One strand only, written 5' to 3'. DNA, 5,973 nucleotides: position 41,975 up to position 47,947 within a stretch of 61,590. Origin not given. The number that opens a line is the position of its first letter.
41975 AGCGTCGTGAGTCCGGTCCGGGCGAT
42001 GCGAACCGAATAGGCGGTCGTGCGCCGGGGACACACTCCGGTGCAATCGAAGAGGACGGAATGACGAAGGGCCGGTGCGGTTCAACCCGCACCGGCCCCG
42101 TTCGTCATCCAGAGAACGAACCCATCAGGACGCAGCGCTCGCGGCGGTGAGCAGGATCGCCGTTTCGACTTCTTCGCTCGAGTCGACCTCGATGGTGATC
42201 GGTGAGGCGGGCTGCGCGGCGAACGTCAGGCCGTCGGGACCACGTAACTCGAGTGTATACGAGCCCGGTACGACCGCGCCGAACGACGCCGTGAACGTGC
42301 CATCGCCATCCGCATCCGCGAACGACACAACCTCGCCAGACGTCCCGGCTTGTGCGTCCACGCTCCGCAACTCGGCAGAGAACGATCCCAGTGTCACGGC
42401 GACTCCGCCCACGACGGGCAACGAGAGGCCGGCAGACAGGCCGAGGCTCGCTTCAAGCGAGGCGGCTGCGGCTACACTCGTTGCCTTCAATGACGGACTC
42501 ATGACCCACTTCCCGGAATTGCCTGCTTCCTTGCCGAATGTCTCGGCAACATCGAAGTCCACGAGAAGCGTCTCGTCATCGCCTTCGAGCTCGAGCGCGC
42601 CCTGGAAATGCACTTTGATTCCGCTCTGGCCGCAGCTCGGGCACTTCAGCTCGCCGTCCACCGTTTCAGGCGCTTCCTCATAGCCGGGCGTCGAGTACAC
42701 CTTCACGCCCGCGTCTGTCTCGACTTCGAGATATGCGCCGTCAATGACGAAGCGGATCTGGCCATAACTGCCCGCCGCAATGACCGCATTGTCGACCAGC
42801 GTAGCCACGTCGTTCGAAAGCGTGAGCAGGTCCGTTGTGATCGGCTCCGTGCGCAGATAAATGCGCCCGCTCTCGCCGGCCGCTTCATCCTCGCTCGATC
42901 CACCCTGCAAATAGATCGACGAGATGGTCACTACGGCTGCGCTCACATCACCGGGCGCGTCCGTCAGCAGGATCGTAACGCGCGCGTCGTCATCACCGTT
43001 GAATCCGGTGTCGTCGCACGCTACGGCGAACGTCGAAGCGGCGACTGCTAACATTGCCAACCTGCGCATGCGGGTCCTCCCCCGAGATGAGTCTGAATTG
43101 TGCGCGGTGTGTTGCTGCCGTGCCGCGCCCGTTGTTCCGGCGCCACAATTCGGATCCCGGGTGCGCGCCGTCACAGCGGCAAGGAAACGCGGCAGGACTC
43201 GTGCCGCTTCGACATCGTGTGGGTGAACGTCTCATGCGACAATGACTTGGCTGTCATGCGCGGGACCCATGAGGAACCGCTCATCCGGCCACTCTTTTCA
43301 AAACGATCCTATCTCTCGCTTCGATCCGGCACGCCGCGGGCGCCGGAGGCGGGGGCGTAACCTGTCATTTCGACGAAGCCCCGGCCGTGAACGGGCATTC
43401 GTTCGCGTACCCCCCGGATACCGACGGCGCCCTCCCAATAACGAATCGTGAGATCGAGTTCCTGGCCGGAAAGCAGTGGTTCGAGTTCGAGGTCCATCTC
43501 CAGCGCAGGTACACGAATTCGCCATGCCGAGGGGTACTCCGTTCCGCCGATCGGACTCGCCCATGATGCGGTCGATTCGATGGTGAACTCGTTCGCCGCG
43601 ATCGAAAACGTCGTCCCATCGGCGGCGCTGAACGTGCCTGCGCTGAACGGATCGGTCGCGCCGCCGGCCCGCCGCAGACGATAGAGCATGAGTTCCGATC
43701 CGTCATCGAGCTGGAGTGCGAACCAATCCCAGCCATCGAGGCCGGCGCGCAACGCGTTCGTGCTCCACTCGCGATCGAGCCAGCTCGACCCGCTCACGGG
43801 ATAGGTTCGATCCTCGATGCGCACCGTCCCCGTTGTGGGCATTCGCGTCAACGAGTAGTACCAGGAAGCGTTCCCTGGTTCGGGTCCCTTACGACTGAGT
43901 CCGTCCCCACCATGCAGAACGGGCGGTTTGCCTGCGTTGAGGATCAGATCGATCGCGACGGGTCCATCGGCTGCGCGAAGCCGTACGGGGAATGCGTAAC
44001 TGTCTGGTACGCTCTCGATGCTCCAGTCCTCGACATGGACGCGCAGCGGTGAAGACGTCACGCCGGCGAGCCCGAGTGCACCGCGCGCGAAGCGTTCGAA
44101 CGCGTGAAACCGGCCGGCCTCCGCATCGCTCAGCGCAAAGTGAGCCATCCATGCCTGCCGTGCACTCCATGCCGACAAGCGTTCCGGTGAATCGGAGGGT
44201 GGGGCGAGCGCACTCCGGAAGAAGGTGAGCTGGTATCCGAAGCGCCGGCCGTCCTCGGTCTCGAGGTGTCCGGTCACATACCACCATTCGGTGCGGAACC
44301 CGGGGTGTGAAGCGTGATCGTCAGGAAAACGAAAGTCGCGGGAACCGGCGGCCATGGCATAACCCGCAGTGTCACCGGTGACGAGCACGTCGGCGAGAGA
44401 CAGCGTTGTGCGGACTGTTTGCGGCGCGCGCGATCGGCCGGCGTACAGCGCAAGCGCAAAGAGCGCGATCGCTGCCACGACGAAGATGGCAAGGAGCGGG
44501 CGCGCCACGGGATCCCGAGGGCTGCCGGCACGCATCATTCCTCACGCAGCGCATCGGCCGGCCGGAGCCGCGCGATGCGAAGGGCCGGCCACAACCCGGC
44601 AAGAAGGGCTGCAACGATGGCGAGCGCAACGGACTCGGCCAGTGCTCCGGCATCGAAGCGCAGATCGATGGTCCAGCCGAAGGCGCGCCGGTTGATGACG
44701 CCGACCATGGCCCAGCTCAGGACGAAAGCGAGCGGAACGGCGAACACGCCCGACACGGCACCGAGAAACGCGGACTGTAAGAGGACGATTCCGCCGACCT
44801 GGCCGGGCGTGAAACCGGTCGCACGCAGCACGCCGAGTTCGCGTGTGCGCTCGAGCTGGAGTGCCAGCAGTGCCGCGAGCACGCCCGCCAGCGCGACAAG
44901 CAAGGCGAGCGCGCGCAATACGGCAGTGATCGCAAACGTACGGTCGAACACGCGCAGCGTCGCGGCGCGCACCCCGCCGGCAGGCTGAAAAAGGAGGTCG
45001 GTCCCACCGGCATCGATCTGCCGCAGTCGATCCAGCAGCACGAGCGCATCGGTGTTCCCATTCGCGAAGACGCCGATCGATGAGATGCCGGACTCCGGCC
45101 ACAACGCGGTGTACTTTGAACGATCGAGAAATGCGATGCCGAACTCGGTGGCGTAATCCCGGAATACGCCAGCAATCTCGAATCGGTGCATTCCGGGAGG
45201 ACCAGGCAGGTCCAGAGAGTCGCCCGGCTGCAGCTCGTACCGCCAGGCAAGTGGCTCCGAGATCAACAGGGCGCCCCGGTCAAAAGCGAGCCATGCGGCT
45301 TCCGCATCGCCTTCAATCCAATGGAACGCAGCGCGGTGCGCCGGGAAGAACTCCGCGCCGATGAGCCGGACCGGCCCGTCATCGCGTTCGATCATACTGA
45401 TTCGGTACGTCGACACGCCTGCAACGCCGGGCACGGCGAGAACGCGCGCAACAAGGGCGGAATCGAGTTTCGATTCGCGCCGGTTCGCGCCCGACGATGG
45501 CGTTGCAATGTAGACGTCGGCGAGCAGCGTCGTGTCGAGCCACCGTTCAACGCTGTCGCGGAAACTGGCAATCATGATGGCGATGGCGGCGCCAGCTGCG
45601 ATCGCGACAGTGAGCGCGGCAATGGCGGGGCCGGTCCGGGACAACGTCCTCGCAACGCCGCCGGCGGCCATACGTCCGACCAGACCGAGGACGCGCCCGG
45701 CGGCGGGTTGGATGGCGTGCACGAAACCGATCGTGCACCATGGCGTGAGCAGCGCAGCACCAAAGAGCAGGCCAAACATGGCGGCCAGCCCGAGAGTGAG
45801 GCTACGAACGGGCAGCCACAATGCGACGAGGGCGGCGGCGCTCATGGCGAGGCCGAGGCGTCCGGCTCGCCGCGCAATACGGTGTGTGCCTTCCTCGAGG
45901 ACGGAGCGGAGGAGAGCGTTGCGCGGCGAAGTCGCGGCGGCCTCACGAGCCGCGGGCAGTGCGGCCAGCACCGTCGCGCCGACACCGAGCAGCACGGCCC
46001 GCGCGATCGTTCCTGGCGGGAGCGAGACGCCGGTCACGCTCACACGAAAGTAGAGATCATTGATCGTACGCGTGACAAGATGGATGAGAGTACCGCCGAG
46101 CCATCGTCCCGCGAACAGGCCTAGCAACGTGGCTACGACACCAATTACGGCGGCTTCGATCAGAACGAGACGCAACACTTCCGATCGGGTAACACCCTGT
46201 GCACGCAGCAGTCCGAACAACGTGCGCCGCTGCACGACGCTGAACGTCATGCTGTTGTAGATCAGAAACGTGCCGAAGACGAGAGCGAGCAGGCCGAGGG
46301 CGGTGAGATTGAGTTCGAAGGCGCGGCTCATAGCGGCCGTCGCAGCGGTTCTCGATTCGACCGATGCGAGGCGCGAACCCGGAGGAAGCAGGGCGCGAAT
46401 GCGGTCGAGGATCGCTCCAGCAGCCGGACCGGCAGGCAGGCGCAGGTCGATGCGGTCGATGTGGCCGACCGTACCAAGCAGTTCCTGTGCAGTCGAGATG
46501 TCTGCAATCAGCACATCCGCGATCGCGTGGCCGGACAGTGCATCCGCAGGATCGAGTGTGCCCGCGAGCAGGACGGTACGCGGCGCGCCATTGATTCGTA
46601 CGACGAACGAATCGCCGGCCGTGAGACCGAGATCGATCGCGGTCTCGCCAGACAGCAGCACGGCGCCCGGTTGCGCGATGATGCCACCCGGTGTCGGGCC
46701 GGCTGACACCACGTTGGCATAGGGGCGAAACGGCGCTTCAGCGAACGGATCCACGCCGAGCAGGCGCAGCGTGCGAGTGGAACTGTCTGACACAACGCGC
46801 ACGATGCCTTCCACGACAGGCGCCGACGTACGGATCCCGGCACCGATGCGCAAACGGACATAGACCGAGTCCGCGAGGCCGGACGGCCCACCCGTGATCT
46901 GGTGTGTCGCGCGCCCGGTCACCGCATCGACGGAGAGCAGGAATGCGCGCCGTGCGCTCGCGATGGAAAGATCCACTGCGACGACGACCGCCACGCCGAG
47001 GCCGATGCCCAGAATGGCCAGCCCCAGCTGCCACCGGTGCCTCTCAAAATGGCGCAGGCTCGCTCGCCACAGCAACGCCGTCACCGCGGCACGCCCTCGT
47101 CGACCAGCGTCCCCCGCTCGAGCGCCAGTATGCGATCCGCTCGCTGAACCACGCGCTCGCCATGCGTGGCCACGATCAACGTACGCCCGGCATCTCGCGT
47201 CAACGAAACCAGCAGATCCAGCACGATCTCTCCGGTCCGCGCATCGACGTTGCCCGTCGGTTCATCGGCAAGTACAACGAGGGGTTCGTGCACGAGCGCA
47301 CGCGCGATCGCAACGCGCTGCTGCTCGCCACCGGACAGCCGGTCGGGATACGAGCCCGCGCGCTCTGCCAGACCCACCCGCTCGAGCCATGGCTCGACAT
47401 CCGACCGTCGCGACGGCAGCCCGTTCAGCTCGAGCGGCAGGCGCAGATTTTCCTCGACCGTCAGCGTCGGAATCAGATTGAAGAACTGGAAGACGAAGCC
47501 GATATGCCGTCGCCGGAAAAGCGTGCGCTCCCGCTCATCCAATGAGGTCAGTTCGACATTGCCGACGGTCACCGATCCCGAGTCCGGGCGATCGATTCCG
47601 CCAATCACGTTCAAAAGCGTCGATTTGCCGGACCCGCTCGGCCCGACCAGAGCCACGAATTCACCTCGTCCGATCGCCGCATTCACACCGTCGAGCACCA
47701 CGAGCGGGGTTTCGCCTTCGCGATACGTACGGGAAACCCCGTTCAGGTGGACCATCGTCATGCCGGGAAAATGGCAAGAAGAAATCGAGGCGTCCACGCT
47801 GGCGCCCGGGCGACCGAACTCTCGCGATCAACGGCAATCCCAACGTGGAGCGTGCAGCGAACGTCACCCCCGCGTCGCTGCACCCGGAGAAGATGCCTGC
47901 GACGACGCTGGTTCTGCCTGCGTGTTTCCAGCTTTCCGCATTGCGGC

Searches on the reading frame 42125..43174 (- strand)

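Call 55: search_protein_families(library=pfam, proteins=[window:42125-43174:-], max_evalue=0.00001)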
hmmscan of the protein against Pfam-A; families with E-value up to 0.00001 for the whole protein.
window:42125-43174:- (349 aa): 1 family
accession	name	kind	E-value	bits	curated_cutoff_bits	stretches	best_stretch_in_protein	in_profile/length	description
PF14321.11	DUF4382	-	1.1e-25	90.9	25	1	64-227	2-136/136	Domain of unknown function (DUF4382)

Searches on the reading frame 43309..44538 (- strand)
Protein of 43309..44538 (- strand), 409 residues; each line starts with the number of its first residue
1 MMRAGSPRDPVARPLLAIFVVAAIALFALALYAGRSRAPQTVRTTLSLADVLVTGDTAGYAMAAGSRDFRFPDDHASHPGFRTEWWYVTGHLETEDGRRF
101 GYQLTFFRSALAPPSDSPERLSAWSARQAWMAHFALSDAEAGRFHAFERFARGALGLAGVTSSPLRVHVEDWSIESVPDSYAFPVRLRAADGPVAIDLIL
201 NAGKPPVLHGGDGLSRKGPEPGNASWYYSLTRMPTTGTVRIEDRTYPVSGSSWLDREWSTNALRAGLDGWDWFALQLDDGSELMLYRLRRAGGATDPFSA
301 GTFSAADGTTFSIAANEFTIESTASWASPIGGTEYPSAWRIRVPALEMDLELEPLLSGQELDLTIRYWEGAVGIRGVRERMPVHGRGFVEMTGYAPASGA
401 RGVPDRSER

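Call 55: search_protein_families(library=pfam, proteins=[window:43309-44538:-], max_evalue=0.00001)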
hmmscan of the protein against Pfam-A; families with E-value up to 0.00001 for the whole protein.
window:43309-44538:- (409 aa): 2 families
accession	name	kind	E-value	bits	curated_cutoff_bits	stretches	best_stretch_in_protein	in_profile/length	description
PF07143.17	CrtC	-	4.5e-64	216.6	22.5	1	83-260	1-168/168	CrtC N-terminal lipocalin domain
PF17186.10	Lipocalin_9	-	8e-42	142.9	26.2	1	265-394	3-131/131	Lipocalin-like domain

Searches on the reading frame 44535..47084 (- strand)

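Call 55: search_protein_families(library=pfam, proteins=[window:44535-47084:-], max_evalue=0.00001)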
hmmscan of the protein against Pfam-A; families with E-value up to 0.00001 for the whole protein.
window:44535-47084:- (849 aa): 2 families
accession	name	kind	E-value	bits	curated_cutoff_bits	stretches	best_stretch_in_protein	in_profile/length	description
PF02687.27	FtsX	-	9.2e-32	110.1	25.5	2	263-387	3-120/120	FtsX-like permease C-terminal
PF12704.14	MacB_PCD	-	1.7e-17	64.8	27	2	487-675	4-192/207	MacB-like periplasmic core domain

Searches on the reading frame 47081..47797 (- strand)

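Call 55: search_protein_families(library=pfam, proteins=[window:47081-47797:-], max_evalue=0.00001)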
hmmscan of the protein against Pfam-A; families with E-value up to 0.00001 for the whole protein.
window:47081-47797:- (238 aa): 2 families
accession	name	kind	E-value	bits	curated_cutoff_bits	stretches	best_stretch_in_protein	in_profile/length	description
PF00005.33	ABC_tran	-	1.2e-35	123.5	25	1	35-181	1-136/137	ABC transporter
PF02463.25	SMC_N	-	1.5e-06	28.2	40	0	119-226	108-211/220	RecF/RecN/SMC N terminal domain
